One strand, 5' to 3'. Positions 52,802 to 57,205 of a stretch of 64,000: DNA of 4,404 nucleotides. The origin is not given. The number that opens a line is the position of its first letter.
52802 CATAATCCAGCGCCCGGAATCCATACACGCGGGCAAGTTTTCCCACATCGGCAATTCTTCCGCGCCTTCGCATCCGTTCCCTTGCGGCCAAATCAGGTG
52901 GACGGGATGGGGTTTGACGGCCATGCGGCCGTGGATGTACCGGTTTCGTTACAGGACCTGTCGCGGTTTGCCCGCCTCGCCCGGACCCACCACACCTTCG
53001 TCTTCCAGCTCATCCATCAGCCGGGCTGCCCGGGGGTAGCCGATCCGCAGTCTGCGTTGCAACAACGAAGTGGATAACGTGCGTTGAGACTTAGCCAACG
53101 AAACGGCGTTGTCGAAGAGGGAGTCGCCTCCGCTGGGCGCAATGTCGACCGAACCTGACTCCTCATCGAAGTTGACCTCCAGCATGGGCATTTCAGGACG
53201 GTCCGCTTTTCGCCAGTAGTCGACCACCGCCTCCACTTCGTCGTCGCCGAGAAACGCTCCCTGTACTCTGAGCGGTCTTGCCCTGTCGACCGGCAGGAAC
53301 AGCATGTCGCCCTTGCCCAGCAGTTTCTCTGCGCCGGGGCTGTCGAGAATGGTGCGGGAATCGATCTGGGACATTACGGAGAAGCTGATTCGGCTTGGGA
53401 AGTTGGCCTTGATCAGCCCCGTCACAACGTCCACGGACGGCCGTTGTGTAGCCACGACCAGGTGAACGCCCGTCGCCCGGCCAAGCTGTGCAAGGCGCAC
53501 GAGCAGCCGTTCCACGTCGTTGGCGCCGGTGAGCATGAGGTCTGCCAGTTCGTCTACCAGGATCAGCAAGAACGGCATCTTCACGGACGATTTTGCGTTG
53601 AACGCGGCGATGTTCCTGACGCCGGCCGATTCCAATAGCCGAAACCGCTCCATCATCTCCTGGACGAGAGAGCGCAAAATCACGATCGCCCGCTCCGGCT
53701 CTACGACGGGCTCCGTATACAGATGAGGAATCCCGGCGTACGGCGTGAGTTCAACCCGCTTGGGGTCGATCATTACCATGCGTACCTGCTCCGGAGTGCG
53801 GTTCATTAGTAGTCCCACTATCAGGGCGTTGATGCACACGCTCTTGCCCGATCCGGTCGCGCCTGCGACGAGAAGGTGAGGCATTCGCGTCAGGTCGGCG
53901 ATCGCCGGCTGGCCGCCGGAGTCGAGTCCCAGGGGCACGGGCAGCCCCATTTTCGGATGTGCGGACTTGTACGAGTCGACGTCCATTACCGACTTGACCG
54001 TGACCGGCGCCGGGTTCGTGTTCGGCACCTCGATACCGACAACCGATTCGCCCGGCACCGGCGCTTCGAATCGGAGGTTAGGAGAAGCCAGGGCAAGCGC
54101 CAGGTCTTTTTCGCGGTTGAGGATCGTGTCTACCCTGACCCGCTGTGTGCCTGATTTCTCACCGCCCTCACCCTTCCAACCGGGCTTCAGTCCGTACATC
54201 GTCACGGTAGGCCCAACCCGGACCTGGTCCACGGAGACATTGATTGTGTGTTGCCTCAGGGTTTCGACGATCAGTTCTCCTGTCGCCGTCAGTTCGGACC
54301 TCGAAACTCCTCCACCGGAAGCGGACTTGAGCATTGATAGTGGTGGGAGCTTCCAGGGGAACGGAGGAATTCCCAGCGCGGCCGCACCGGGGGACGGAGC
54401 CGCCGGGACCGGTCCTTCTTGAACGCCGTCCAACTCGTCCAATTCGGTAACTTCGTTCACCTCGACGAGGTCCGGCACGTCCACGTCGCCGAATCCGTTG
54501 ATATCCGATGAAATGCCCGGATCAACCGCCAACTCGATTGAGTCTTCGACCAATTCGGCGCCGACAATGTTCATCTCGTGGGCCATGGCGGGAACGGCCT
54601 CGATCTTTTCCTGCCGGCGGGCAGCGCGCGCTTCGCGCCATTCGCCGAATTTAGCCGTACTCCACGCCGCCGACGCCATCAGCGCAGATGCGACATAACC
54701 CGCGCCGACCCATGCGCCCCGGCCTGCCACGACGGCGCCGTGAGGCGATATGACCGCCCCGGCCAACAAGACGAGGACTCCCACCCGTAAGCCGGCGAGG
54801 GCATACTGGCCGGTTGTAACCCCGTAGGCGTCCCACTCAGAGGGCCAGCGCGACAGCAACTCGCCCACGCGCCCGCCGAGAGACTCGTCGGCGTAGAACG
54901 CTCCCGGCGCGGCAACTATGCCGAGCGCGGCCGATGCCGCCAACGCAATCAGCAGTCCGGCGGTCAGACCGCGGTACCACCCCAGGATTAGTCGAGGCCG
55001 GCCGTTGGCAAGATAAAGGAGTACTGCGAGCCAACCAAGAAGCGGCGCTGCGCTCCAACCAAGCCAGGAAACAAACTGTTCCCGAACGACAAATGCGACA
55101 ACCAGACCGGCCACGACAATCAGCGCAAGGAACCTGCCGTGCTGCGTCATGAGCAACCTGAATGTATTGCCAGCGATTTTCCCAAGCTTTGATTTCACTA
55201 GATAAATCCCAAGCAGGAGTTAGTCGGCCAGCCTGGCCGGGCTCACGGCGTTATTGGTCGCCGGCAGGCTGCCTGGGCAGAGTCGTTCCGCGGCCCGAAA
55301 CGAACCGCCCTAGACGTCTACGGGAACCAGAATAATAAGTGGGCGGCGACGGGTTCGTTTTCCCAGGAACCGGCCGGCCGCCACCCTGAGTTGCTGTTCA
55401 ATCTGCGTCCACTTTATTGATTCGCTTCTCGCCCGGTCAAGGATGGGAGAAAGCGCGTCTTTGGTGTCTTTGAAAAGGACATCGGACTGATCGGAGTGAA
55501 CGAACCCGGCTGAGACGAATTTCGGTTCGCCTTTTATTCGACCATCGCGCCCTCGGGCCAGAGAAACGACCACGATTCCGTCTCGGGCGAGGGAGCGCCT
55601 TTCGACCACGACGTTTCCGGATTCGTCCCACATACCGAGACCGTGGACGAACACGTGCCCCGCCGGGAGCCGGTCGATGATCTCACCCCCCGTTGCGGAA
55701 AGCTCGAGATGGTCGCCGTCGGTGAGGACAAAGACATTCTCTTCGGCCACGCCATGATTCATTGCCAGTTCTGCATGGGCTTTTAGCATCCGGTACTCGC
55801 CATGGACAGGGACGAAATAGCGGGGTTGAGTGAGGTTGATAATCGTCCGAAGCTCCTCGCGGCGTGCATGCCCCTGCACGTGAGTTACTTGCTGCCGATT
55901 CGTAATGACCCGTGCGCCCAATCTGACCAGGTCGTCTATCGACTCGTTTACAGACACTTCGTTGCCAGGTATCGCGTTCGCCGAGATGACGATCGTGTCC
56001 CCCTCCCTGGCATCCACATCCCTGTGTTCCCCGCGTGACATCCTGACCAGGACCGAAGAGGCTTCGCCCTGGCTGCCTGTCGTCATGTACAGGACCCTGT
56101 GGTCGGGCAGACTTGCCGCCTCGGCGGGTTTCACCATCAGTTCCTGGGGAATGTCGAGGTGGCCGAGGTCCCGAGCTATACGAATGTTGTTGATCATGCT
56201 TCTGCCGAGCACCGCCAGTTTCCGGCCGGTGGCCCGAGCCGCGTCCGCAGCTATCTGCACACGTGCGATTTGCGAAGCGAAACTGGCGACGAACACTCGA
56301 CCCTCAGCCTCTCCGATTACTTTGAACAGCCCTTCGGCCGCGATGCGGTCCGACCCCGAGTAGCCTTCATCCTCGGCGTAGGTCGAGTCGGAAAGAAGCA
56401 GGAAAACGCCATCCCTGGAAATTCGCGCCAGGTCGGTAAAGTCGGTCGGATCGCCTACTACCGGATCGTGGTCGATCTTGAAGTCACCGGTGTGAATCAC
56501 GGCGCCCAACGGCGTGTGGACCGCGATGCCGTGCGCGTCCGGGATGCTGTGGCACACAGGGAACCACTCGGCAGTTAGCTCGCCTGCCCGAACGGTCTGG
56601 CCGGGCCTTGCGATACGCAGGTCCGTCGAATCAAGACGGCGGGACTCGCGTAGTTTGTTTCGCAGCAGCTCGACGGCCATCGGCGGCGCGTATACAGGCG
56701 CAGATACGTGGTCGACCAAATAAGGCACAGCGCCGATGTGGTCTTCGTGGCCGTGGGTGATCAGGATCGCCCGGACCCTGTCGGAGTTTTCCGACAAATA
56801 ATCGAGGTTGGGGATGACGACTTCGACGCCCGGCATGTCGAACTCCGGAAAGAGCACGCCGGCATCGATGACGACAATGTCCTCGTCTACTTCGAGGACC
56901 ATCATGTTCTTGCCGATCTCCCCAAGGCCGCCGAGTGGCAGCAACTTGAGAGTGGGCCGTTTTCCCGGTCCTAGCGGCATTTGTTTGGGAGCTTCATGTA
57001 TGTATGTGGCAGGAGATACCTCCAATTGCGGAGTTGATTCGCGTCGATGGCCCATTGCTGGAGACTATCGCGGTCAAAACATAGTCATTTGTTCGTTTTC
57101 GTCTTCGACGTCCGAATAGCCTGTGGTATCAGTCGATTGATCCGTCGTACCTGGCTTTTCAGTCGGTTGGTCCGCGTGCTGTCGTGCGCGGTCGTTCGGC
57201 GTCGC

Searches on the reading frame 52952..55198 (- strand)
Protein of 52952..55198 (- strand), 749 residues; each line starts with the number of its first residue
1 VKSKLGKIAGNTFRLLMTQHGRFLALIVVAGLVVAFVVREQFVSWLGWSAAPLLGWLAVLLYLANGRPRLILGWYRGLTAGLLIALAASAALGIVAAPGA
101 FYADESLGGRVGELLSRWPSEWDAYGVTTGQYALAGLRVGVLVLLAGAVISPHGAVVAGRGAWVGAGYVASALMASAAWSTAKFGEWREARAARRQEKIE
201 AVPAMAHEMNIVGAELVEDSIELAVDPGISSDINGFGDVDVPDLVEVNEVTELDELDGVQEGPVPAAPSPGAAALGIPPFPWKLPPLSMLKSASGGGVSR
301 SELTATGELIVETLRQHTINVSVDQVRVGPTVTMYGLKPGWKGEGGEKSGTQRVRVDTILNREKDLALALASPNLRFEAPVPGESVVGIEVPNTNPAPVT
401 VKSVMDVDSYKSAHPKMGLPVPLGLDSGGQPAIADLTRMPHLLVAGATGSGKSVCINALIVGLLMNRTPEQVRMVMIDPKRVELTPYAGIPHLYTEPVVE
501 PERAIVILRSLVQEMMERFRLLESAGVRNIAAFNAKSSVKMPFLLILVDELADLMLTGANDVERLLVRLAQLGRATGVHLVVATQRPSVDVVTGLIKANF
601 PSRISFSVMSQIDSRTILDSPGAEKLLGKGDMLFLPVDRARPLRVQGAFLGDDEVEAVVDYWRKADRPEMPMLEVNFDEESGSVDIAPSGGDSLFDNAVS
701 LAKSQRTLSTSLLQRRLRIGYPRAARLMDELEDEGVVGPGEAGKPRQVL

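Call 21: search_protein_families(library=ncbifam, proteins=[window:52952-55198:-], max_evalue=0.00001)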
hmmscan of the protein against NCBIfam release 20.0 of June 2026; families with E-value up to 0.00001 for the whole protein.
window:52952-55198:- (749 aa): 5 families
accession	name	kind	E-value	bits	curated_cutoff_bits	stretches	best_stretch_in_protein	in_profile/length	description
NF007615.0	PRK10263.1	equivalog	1.4e-108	364.2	1566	2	540-739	1138-1339/1355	DNA translocase FtsK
TIGR03928.1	T7_EssCb_Firm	equivalog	6.8e-32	110.1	778.4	1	409-627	436-662/1296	type VII secretion protein EssC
TIGR03924.1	T7SS_EccC_a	equivalog_domain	2.7e-30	105.8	509.15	1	406-650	410-669/673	type VII secretion protein EccCa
NF041214.1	plasmid_TraB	equivalog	4.6e-15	55.1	800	1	441-618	250-419/639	plasmid transfer protein TraB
TIGR03925.1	T7SS_EccC_b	equivalog_domain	5.1e-15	54.7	346.55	1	431-615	67-256/564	type VII secretion protein EccCb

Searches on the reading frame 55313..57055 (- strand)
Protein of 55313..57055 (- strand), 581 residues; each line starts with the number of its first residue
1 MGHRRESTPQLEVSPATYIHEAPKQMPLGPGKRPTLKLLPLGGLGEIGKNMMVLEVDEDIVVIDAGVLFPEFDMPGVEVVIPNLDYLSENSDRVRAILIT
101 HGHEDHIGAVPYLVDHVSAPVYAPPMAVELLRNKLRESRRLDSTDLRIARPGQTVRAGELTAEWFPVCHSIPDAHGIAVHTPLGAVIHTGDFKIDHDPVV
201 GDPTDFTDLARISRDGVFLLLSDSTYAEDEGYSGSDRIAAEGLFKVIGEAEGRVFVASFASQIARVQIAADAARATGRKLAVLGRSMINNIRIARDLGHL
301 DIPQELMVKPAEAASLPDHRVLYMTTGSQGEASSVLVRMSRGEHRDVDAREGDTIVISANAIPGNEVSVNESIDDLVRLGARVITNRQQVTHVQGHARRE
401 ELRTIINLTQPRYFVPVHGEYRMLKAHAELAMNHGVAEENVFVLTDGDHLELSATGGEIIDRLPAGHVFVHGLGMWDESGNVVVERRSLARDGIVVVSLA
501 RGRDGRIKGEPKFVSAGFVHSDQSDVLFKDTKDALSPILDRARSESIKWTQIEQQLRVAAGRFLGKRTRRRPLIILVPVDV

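Call 21: search_protein_families(library=ncbifam, proteins=[window:55313-57055:-], max_evalue=0.00001)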
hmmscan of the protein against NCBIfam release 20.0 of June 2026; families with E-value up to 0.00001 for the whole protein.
window:55313-57055:- (581 aa): 6 families
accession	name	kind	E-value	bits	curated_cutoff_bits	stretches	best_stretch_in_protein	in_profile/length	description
NF047419.1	RNase_J1_RnjA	exception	1.7e-173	578.3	820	1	37-577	3-545/549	ribonuclease J1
TIGR00649.1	MG423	subfamily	4.5e-161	536.9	400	1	36-576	1-543/546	RNase J family beta-CASP ribonuclease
TIGR03675.1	arCOG00543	equivalog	5e-13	48.2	580.2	1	36-126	175-262/631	beta-CASP ribonuclease aCPSF1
TIGR03413.1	GSH_gloB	equivalog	1.2e-07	31.4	200.8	1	82-144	32-95/248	hydroxyacylglutathione hydrolase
NF012229.1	bla_class_B_core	domain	1.9e-07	31.3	100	1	42-136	8-93/139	metallo-beta-lactamase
NF001911.0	PRK00685.1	equivalog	2.8e-06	27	144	0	89-212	36-153/228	metal-dependent hydrolase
